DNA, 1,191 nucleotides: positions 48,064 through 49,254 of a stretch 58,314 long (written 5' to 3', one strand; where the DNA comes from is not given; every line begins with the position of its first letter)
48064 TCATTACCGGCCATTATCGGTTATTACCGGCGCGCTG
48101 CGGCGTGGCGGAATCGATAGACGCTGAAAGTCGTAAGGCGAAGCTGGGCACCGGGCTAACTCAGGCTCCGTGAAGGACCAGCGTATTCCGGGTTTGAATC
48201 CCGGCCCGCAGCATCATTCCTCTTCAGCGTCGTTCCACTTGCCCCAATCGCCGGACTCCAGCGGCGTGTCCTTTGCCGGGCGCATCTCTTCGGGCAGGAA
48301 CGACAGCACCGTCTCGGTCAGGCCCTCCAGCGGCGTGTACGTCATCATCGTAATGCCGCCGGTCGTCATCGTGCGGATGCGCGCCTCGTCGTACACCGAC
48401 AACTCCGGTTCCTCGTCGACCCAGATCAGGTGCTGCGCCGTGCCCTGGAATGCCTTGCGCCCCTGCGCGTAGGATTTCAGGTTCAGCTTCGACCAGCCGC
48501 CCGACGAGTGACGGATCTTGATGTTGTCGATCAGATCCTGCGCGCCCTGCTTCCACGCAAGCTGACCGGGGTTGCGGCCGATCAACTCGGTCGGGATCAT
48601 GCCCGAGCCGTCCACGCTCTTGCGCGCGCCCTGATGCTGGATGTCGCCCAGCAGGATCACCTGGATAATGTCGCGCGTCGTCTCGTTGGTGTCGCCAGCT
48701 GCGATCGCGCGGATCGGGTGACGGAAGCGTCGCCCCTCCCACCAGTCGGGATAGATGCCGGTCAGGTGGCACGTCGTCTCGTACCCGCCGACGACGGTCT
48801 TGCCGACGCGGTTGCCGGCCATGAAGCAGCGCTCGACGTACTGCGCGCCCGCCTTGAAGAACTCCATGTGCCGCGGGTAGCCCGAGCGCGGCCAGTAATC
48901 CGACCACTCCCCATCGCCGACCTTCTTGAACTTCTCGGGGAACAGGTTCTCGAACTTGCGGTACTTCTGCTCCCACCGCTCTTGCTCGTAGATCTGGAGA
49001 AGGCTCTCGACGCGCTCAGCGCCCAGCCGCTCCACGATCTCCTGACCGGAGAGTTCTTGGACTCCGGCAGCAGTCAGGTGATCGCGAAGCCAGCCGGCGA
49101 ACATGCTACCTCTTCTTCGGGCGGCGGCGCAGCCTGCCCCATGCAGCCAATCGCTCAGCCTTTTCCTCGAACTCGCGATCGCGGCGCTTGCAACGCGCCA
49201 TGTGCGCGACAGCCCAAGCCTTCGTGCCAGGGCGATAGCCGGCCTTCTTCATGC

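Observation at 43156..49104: Large terminase gene split at the ATPase/nuclease linker by 4.3 kb of unrelated genes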

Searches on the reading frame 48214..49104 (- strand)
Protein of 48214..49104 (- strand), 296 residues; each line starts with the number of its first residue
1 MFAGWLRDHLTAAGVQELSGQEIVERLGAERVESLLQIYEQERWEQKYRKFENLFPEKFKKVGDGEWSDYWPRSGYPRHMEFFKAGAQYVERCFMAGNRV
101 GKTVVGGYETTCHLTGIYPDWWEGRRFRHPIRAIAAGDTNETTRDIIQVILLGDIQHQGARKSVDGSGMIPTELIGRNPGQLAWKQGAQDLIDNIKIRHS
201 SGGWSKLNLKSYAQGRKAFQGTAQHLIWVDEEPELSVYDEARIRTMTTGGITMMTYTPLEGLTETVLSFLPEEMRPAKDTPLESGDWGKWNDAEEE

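Call 3: search_protein_families(library=pfam, proteins=[window:48214-49104:-], max_evalue=0.01)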
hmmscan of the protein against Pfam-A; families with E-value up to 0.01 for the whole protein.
window:48214-49104:- (296 aa): 1 family
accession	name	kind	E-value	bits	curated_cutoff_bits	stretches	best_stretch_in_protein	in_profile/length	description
PF03237.21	Terminase_6N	-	8.9e-13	48.8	22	1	93-273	1-153/215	Terminase large subunit, T4likevirus-type, N-terminal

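Call 4: search_protein_families(library=phrogs, proteins=[window:48214-49104:-], max_evalue=0.001)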
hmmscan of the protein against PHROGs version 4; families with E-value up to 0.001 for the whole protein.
window:48214-49104:- (296 aa): 1 family
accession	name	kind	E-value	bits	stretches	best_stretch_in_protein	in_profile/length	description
phrog_31467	-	unknown function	3.6e-76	257.1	1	73-271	39-233/261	-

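Call 5: search_dna_similar(query=window:48214-49104:-, collection=phages, mode=protein, max_rows=30)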
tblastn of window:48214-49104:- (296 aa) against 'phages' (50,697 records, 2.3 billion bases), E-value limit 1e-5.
Records with a match: 407; places in all: 409; records where one place covers at least 80% of the query: 81.
Best place of each record, by identity: <60% 407.
By first word of the organism name: Pseudomonas 110; Escherichia 100; Salmonella 97; Vibrio 18; Aeromonas 11; Proteus 10; Caudoviricetes 9; Enterobacteria 9; Cronobacter 6; Ralstonia 5; and 18 more.
By host as written in the record: Escherichia coli 61; Pseudomonas aeruginosa 39; - 32; Salmonella enterica subsp. enterica serovar Typhimurium 21; Salmonella sp. 17; Pseudomonas aeruginosa PAO1 16; Salmonella enterica 11; Aeromonas hydrophila 9; and 121 more.
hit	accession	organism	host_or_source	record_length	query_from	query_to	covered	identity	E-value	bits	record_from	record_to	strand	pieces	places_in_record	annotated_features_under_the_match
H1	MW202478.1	Caudoviricetes sp.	Manatee Spring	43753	33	293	88%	44.0%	2e-55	198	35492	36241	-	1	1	large terminase protein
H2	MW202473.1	Caudoviricetes sp.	Manatee Spring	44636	46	272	77%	49.1%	5e-51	186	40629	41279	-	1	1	large terminase protein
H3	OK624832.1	Xanthomonas phage DES1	Xanthomonas sp.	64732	6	270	89%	40.5%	1e-22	162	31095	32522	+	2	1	hypothetical protein | large terminase protein | terminase family protein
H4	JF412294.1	EBPR podovirus 1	-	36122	49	271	75%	44.8%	3e-46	172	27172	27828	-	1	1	gp39: TerL | gp40: TerS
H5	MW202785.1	Caudoviricetes sp.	Manatee Spring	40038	69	272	69%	47.2%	9e-50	182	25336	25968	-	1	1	large terminase protein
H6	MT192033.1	Chlorobiaceae phage CV-1-33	Chlorobiaceae bacterium strain GSB-B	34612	68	293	76%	42.6%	6e-43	162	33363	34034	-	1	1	hypothetical protein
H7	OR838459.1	Stenotrophomonas phage StenR_269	Stenotrophomonas rhizophila CEMTC 4565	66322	71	270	68%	47.5%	9e-47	173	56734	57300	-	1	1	terminase large subunit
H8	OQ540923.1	Microcystis phage MJing1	Microcystis sp.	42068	76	286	71%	44.5%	9e-40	153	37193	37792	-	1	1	terminase-like family protein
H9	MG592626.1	Vibrio phage 1.262.O._10N.286.51.A9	Vibrio breoganii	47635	30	272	82%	38.6%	5e-36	142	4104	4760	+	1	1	terminase-like family protein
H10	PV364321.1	Pseudomonas phage PfAn1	Pseudomonas fluorescens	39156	25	279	86%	36.2%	2e-35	140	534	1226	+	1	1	putative terminase large subunit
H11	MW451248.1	Vibrio phage VP506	Vibrio parahaemolyticus VP506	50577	57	293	80%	38.5%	2e-31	129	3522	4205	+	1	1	record has no annotation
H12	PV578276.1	Vibrio phage phivp506_24CJH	Vibrio parahaemolyticus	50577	57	293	80%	38.5%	2e-31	129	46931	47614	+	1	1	DNA packaging protein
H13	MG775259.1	Pseudomonas phage Bjorn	Pseudomonas sp. CT12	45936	33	270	80%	37.4%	3e-34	137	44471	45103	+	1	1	terminase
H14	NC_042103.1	Pseudomonas phage Bjorn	Pseudomonas sp. CT12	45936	33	270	80%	37.4%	3e-34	137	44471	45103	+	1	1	terminase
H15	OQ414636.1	Pelagibacter phage EXVC032P Baldr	Candidadtus Pelagibacter sp. HTCC1062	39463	38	270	79%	38.2%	7e-35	139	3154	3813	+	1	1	terminase large subunit | hypothetical protein | ribosome_binding_site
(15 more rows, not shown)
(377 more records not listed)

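Call 9: find_homologous_proteins(query=window:48214-49104:-, max_evalue=1e-20)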
Query window:48214-49104:- (296 aa): 2598 proteins with E <= 1e-20 among 3537 candidates; the best 120 are listed.
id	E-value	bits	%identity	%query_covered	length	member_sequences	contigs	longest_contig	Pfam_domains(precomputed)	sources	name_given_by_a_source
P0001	5.2e-203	691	100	100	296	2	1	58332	PF03237.22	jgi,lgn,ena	-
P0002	5.3e-162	557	79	100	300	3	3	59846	PF03237.22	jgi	jgi:phage terminase large subunit-like protein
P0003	9.3e-154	530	77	98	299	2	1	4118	PF03237.22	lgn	-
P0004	1.0e-150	520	74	98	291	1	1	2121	PF03237.22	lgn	-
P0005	1.3e-147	509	73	98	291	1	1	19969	PF03237.22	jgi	jgi:phage terminase large subunit-like protein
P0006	3.9e-147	508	72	98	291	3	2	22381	PF03237.22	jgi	jgi:phage terminase large subunit-like protein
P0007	1.2e-144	500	71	100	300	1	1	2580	PF03237.22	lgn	-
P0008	4.5e-140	485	68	99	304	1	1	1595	PF03237.22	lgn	-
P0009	1.8e-139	483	68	99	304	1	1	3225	PF03237.22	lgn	-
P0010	2.1e-120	420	63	97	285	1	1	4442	PF03237.22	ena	-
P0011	6.3e-118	412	62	95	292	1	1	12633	PF03237.22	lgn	-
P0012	6.8e-118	412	61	98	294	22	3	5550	PF03237.22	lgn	-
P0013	3.3e-117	409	61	96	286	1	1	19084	PF03237.22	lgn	-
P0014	8.5e-115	402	62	95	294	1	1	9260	PF03237.22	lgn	-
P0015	4.5e-114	399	62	94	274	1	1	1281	PF03237.22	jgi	jgi:phage terminase large subunit-like protein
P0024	2.1e-100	354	58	92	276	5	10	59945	PF03237.22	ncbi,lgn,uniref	ncbi:terminase large subunit domain-containing protein [Sphingobium yanoikuyae]|uniref:terminase lar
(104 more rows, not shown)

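Call 11: find_encoding_contigs(protein=P0002, flank=10000, max_places=2)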
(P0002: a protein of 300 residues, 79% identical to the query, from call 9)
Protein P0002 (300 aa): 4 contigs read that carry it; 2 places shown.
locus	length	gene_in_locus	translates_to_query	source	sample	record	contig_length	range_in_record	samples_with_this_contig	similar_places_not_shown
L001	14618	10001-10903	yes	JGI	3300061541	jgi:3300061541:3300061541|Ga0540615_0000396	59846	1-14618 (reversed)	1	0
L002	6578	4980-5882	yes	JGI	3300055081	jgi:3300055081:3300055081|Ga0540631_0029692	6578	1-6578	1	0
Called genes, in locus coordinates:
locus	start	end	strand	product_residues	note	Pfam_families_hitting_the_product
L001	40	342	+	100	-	-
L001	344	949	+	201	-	PF18894:PhageMetallopep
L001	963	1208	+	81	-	-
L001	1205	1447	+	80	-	-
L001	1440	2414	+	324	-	-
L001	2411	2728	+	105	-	-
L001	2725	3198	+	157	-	PF07589:PEP_exosort_dom (weak)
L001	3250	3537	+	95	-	-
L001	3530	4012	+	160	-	-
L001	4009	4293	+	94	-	-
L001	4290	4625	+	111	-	-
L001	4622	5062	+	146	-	-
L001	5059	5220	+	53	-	-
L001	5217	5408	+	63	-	-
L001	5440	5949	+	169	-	PF10045:DUF2280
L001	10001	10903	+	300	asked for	PF03237:Terminase_6N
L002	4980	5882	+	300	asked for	PF03237:Terminase_6N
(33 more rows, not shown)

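Call 12: find_encoding_contigs(protein=P0024, flank=10000, max_places=3)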
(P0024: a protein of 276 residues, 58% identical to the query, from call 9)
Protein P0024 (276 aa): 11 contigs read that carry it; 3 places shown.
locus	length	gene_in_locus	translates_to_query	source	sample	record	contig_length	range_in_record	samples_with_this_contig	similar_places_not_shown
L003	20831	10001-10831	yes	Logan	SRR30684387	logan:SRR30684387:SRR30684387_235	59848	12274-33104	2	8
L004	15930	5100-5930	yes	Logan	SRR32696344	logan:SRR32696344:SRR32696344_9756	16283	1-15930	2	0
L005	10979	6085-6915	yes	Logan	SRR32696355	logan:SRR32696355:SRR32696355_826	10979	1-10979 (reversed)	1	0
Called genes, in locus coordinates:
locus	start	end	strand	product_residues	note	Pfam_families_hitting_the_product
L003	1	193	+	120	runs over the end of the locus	-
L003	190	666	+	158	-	-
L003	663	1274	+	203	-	PF18894:PhageMetallopep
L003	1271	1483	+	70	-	-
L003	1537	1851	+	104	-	PF16786:RecA_dep_nuc (weak)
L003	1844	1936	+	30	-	-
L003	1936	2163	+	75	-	-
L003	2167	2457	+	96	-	-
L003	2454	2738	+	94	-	-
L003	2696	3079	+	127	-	-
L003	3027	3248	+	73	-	-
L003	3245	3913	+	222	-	-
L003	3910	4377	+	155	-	-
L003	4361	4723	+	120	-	-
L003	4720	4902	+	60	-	-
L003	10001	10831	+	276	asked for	PF03237:Terminase_6N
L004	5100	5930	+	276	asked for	PF03237:Terminase_6N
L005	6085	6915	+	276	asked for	PF03237:Terminase_6N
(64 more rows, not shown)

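Call 14: find_related_loci(query=A1, collection=viral_contigs, flank=10000)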
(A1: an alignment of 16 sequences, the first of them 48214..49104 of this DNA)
Query A1 (296 aa) in viral_contigs; peptide patterns used: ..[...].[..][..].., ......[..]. (x = any residue, [..] = any of these).
599 stretches matched a pattern (row limit reached: there are more); 583 encode a relative of the query (tblastn E <= 1e-3); the best 80 are kept; 80 distinct loci.
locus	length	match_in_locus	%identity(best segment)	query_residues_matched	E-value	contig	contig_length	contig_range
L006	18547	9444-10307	63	1-291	1e-122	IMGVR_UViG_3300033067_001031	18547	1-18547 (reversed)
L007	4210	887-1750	63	1-291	2e-124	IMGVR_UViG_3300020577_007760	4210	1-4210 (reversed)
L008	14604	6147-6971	57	1-277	6e-102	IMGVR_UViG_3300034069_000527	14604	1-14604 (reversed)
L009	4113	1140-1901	60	18-273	7e-102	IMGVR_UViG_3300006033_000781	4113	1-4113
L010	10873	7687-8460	59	14-273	3e-100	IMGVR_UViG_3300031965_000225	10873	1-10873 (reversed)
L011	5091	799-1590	58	12-276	5e-97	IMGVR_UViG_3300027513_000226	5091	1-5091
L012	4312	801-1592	58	12-276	3e-97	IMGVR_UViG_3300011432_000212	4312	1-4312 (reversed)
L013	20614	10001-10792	58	12-276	7e-97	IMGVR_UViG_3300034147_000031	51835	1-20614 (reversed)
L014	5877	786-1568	55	6-276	6e-96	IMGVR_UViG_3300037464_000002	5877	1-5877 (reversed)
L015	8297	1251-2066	55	16-287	2e-91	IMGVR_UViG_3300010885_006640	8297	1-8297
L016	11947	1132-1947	55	16-287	2e-91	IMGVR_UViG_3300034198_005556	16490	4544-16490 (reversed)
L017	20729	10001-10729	58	25-276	2e-90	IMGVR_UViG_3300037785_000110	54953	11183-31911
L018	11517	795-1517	57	34-279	7e-89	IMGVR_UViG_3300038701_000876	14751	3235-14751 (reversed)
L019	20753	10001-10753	55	19-278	2e-88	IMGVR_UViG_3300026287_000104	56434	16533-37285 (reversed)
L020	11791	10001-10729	54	21-276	3e-87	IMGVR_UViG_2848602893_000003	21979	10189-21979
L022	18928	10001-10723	55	22-276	1e-86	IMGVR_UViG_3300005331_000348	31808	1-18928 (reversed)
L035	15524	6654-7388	53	46-291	5e-82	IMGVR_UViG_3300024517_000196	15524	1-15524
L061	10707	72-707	56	49-274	2e-75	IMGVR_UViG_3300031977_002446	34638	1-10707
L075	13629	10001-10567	56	77-275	4e-72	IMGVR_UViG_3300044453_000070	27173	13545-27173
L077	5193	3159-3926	46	27-278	1e-71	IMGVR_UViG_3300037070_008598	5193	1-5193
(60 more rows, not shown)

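Call 22: find_related_loci(query=A1, collection=genome_contigs, flank=10000)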
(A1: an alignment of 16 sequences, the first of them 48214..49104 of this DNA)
Query A1 (296 aa) in genome_contigs; peptide patterns used: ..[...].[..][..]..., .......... (x = any residue, [..] = any of these).
600 stretches matched a pattern (row limit reached: there are more); 579 encode a relative of the query (tblastn E <= 1e-3); the best 80 are kept; 79 distinct loci.
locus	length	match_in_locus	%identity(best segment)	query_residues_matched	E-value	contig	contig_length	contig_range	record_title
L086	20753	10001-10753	55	22-278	2e-89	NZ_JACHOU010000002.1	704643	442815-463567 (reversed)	Aminobacter aganoensis strain DSM 7051 Ga0373208_02, whole genome shotgun sequence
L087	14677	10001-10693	58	30-275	1e-88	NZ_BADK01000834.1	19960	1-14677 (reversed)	Azospirillum sp. B506, whole genome shotgun sequence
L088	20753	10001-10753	55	22-278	5e-88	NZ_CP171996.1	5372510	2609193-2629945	Aminobacter sp. UC22_36 chromosome, complete genome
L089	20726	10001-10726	57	18-275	6e-88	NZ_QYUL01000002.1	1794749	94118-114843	Azospirillum cavernae strain K2W22B-5 Segkk1, whole genome shotgun sequence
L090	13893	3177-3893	56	34-277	6e-87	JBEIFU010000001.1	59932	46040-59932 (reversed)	MAG: Alphaproteobacteria bacterium isolate Sample-102-S76-bin-10 Sample_102_S76-bin_10-k141_958325, whole genome shotgun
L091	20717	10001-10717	56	30-273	1e-84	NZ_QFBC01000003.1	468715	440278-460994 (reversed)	Metarhizobium album strain NS-104 Scaffold3, whole genome shotgun sequence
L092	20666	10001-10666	56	44-279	1e-84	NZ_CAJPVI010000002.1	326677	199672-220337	Cupriavidus numazuensis strain LMG 26411 isolate LMG 26411, whole genome shotgun sequence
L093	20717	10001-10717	54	27-279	3e-84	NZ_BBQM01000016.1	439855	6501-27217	Cupriavidus basilensis strain KF708, whole genome shotgun sequence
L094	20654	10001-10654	57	44-276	7e-84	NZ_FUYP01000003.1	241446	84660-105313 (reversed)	Sphingopyxis flava strain R11H, whole genome shotgun sequence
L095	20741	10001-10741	55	17-274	6e-84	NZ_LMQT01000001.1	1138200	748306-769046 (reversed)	Aureimonas sp. Leaf454 contig_1, whole genome shotgun sequence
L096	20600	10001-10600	62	73-275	2e-83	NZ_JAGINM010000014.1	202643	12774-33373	Azospirillum agricola strain CC-HIH038 Ga0451084_14, whole genome shotgun sequence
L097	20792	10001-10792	52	18-276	2e-83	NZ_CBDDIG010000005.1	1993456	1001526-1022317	MAG: Roseovarius sp. isolate fcab3373-aa6d-4bec-b16a-1d9be85aad6f contig_5, whole genome shotgun sequence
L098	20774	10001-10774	54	13-278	3e-83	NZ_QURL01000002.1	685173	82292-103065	Fulvimarina endophytica strain 85 Scaffold2_1, whole genome shotgun sequence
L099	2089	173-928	52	15-276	3e-86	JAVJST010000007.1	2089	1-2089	MAG: Rhodospirillales bacterium isolate G1-WW12-23 k141_22696, whole genome shotgun sequence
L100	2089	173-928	52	15-276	3e-86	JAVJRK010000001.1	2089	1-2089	MAG: Rhodospirillales bacterium isolate D1-CHI-22 k141_44097, whole genome shotgun sequence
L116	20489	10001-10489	60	106-272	4e-68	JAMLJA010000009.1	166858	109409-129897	MAG: Rhizobiaceae bacterium isolate ACE_NR_PROT6 ACE_NR_PROT6_9, whole genome shotgun sequence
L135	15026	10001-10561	54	73-270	1e-62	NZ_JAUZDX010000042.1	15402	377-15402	Acidovorax sp. A1169 1169_42, whole genome shotgun sequence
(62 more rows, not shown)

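Call 34: get_annotated_region(hit=H3, flank=2500)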
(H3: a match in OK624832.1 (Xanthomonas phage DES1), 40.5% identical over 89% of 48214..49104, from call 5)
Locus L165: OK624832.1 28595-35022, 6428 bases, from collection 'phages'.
description: Xanthomonas phage DES1, complete genome.
organism: Xanthomonas phage DES1 (NCBI taxid 2894399)
taxonomy: Viruses; Duplodnaviria; Heunggongvirae; Uroviricota; Caudoviricetes
host: Xanthomonas sp.; source: wastewater reclamation facility; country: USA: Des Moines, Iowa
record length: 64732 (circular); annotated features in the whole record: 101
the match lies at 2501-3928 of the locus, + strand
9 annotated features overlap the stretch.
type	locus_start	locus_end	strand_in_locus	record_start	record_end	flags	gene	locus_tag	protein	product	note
CDS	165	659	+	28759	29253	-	-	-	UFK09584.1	HNH endonuclease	-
CDS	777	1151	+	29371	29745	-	-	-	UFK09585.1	hypothetical protein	-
CDS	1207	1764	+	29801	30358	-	-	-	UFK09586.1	lysozyme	-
CDS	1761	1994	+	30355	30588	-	-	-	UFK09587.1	hypothetical protein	-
CDS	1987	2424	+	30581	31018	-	-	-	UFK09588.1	DNA-packaging protein small subunit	-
CDS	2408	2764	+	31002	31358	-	-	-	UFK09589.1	terminase family protein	-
CDS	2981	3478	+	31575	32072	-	-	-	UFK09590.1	hypothetical protein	-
CDS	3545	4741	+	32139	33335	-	-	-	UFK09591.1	large terminase protein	-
CDS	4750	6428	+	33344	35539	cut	-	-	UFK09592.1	portal protein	-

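Call 35: get_annotated_region(hit=H15, flank=2500)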
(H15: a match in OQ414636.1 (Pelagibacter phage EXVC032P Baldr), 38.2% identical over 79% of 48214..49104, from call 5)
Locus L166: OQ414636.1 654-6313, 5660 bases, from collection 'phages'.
description: Pelagibacter phage EXVC032P Baldr, complete genome.
organism: Pelagibacter phage EXVC032P Baldr (NCBI taxid 3029571)
taxonomy: Viruses; Duplodnaviria; Heunggongvirae; Uroviricota; Caudoviricetes
host: Candidadtus Pelagibacter sp. HTCC1062; source: BATS near Bermuda; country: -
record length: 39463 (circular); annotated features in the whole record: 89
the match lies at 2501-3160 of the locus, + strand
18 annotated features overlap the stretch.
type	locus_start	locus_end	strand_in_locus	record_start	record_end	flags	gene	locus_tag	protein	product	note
CDS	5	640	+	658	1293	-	-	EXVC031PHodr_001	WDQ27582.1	hypothetical protein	CPT_C6N2_1062_C8_B_0.3_0000000_vscat_2__len_394 63__circular_001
regulatory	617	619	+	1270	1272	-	-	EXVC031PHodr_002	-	ribosome_binding_site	-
CDS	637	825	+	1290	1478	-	-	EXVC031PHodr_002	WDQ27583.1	hypothetical protein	CPT_C6N2_1062_C8_B_0.3_0000000_vscat_2__len_394 63__circular_002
regulatory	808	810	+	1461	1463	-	-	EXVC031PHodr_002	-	ribosome_binding_site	-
CDS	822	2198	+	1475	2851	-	-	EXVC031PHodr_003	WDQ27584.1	hypothetical protein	CPT_C6N2_1062_C8_B_0.3_0000000_vscat_2__len_394 63__circular_003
regulatory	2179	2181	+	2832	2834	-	-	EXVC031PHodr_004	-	ribosome_binding_site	-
CDS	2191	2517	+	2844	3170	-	-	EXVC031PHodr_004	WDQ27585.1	hypothetical protein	CPT_C6N2_1062_C8_B_0.3_0000000_vscat_2__len_394 63__circular_004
regulatory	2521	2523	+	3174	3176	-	-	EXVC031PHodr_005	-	ribosome_binding_site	-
CDS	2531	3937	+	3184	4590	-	-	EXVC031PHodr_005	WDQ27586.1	terminase large subunit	CPT_C6N2_1062_C8_B_0.3_0000000_vscat_2__len_394 63__circular_005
regulatory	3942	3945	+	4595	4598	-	-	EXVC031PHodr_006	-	ribosome_binding_site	-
CDS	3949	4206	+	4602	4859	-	-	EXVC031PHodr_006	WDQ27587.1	hypothetical protein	CPT_C6N2_1062_C8_B_0.3_0000000_vscat_2__len_394 63__circular_006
CDS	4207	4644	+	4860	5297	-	-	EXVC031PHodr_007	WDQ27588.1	putative acetyltransferase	CPT_C6N2_1062_C8_B_0.3_0000000_vscat_2__len_394 63__circular_007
regulatory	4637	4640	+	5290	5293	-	-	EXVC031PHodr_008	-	ribosome_binding_site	-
CDS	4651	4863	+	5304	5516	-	-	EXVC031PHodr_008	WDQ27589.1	hypothetical protein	CPT_C6N2_1062_C8_B_0.3_0000000_vscat_2__len_394 63__circular_008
regulatory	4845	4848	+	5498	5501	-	-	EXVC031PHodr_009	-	ribosome_binding_site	-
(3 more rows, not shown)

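Call 36: get_annotated_region(hit=H7, flank=2500)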
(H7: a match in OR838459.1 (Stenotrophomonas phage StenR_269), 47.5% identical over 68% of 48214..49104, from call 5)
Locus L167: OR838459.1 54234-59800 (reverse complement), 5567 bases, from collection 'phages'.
description: Stenotrophomonas phage StenR_269, complete genome.
organism: Stenotrophomonas phage StenR_269 (NCBI taxid 3110548)
taxonomy: Viruses; Duplodnaviria; Heunggongvirae; Uroviricota; Caudoviricetes
host: Stenotrophomonas rhizophila CEMTC 4565; source: soil sample from the remediation area of a coal mine; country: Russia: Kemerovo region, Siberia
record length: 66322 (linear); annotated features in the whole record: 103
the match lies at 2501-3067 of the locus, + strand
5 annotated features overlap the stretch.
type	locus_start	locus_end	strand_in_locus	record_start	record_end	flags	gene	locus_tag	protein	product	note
CDS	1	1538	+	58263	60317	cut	-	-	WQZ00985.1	hypothetical protein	-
CDS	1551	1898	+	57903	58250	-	-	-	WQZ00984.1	hypothetical protein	-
CDS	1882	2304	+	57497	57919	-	-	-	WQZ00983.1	DNA-packaging protein small subunit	-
CDS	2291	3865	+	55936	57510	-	-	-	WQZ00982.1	terminase large subunit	-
CDS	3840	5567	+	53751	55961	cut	-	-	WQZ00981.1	portal protein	-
